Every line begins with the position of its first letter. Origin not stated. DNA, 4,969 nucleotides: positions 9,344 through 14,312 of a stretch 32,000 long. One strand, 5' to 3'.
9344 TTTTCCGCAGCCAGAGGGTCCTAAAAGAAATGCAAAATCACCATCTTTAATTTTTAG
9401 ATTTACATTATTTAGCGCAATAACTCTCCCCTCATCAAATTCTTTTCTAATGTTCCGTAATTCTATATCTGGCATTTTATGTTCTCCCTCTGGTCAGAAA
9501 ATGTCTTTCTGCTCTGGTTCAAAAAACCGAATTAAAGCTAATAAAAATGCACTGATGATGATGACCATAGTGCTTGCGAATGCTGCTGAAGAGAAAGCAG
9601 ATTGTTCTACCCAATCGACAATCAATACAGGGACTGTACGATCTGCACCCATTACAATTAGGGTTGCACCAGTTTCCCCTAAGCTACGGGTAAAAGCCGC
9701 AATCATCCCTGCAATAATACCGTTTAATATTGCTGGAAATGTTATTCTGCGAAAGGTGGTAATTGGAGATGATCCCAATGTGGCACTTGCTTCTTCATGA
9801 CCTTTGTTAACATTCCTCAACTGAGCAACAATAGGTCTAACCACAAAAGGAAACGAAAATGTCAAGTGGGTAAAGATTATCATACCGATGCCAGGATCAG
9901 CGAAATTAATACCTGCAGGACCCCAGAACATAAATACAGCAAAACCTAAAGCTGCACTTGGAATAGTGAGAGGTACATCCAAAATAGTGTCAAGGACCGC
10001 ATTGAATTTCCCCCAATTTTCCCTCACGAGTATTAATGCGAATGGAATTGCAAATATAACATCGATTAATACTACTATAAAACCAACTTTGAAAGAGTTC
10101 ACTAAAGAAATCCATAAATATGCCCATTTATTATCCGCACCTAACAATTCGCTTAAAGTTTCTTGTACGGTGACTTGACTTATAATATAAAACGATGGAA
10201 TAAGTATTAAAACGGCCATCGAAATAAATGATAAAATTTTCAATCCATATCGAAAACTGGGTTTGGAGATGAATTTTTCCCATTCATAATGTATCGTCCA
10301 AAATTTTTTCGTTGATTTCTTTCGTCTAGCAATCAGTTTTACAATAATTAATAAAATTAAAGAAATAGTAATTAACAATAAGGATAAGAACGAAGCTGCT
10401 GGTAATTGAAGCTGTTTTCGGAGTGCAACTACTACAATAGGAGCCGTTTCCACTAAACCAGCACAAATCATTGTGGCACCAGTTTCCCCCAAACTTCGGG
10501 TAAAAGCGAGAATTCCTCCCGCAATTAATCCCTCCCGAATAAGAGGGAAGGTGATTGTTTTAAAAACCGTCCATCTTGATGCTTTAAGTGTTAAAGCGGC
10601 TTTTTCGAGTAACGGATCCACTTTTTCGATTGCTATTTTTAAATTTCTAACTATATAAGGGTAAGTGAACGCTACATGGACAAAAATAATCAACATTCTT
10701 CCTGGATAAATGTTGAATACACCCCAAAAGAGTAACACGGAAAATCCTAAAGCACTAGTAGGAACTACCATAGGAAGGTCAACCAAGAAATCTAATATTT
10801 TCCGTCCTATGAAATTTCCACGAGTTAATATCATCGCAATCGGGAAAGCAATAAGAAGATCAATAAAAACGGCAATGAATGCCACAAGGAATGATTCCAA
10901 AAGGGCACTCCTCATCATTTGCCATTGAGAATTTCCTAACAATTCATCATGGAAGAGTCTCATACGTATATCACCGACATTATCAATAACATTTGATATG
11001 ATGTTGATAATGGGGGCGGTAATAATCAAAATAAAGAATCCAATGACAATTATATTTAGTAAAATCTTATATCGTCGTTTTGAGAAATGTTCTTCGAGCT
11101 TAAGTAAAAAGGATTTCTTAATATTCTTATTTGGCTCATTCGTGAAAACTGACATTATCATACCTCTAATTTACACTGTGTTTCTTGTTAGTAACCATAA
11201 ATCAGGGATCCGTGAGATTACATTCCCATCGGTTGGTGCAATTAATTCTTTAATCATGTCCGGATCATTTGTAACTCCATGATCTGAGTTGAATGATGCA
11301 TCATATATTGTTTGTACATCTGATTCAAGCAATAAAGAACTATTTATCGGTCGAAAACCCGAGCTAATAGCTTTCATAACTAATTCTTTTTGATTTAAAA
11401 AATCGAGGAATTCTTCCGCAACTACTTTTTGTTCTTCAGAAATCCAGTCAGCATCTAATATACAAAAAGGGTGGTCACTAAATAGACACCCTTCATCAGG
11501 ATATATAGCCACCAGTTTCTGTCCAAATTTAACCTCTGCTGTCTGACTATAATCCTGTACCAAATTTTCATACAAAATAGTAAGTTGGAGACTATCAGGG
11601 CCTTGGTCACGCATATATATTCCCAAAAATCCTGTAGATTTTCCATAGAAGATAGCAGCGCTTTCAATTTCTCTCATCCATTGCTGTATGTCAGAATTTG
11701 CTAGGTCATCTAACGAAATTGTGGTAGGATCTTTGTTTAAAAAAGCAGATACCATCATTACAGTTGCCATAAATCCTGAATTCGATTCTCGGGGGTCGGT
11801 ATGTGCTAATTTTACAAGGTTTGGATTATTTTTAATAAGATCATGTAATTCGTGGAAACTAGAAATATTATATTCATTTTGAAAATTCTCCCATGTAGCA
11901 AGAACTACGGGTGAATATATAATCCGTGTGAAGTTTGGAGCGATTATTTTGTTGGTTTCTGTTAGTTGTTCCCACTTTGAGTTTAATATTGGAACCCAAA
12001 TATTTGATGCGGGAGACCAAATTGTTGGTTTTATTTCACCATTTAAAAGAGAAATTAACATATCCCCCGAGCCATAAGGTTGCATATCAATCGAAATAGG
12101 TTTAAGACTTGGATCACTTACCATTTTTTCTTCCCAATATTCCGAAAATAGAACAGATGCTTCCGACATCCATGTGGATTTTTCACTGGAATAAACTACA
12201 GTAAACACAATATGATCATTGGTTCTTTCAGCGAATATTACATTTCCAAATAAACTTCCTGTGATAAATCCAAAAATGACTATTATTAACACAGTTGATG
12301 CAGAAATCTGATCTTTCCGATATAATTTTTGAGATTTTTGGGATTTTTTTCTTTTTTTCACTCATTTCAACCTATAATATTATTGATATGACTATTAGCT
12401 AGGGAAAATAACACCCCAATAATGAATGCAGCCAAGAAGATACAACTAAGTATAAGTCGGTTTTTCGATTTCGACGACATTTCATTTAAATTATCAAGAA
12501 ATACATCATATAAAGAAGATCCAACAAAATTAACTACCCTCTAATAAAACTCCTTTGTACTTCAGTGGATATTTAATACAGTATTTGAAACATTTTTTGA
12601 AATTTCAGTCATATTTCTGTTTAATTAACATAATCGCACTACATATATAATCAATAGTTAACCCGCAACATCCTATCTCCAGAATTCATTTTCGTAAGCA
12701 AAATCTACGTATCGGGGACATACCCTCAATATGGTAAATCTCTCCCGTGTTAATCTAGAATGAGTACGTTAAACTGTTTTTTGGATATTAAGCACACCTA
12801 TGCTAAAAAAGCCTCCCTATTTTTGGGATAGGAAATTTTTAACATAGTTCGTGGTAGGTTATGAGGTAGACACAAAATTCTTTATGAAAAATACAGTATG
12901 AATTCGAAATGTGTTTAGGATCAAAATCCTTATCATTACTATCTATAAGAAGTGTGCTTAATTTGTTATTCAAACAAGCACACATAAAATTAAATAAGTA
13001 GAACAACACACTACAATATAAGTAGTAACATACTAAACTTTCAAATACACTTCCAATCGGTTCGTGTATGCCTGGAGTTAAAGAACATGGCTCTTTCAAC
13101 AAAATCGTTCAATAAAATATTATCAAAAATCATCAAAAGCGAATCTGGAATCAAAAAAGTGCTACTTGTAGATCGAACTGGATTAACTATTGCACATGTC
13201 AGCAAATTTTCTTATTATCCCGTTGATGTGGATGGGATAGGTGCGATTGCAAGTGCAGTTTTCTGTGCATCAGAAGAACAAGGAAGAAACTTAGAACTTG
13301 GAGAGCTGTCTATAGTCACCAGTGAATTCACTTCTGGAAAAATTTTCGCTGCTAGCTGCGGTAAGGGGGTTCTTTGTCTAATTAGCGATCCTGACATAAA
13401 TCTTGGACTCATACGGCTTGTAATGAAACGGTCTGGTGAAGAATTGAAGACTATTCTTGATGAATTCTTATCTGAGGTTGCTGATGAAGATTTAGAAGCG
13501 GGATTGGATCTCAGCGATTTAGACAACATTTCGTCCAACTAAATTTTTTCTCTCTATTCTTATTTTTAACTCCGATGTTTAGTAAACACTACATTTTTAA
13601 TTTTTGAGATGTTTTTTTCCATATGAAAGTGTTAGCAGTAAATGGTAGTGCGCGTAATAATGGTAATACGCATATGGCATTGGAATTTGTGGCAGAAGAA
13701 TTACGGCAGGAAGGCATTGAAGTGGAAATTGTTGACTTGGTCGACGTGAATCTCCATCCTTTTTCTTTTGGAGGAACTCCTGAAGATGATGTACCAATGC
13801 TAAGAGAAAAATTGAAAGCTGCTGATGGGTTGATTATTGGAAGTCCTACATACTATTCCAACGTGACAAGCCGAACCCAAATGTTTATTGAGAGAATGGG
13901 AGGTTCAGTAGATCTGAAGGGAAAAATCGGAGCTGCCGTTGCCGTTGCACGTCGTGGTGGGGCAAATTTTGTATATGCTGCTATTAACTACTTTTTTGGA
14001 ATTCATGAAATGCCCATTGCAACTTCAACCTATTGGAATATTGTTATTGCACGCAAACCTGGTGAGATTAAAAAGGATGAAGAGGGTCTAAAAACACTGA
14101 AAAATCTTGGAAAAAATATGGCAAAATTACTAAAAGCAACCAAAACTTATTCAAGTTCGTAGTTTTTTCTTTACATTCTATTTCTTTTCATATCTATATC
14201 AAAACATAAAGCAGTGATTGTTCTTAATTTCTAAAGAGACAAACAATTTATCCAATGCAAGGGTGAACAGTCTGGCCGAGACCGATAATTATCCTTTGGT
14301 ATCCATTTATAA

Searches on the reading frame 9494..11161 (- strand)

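Call 11: search_protein_families(library=pfam, proteins=[window:9494-11161:-], max_evalue=0.01)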
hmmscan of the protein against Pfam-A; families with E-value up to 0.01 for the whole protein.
window:9494-11161:- (555 aa): 2 families
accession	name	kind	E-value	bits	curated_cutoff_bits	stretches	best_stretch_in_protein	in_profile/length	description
PF00528.27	BPD_transp_1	-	6e-28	98.3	26.4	2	372-549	2-180/184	Binding-protein-dependent transport system inner membrane component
PF02687.27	FtsX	-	0.0034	17.9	25.5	1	74-149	35-104/120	FtsX-like permease C-terminal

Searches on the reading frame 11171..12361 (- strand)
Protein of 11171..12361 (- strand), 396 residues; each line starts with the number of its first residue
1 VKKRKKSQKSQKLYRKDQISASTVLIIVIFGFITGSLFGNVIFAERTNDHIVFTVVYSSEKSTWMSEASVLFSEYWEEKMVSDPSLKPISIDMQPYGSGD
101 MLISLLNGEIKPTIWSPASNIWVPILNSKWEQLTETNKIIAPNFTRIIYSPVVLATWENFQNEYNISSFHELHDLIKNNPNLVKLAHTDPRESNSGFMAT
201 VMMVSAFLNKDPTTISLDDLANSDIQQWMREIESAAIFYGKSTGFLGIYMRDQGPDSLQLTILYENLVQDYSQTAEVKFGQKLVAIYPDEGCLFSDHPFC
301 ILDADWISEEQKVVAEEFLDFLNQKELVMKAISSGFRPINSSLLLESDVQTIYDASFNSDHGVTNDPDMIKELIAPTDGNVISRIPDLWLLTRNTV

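Call 11: search_protein_families(library=pfam, proteins=[window:11171-12361:-], max_evalue=0.01)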
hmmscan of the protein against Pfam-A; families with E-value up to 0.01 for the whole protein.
window:11171-12361:- (396 aa): 2 families
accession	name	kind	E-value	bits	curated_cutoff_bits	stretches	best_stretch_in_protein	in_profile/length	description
PF13531.11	SBP_bac_11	-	4.6e-10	40.1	25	1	54-336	2-226/227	Bacterial extracellular solute-binding protein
PF13416.11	SBP_bac_8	-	0.00027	21.3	27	1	165-350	108-272/279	Bacterial extracellular solute-binding protein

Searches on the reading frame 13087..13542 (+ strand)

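Call 11: search_protein_families(library=pfam, proteins=[window:13087-13542:+], max_evalue=0.01)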
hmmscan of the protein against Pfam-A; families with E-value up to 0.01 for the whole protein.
window:13087-13542:+ (151 aa): 2 families
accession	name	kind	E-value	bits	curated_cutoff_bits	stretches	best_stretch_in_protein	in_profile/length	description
PF03259.23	Robl_LC7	-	1.1e-09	38.3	23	1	16-99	9-90/91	Roadblock/LC7 domain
PF08923.16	MAPKK1_Int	-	4.9e-06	26.8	25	1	9-109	4-101/119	Mitogen-activated protein kinase kinase 1 interacting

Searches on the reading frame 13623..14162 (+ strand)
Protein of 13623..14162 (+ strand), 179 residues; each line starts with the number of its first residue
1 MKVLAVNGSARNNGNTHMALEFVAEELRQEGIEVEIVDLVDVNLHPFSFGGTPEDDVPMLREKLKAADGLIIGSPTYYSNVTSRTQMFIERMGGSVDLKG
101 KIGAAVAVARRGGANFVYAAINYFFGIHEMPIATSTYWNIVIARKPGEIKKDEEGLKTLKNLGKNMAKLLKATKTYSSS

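Call 11: search_protein_families(library=pfam, proteins=[window:13623-14162:+], max_evalue=0.01)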
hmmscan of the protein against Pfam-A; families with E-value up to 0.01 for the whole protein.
window:13623-14162:+ (179 aa): 3 families
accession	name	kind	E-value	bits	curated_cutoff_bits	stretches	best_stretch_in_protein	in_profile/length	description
PF03358.20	FMN_red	-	4.6e-32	111.1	24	1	1-140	1-147/152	NADPH-dependent FMN reductase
PF02525.22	Flavodoxin_2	-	5.5e-11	43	27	1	1-92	1-103/198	Flavodoxin-like fold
PF12724.12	Flavodoxin_5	-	0.00022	22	27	0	60-106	37-81/145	Flavodoxin domain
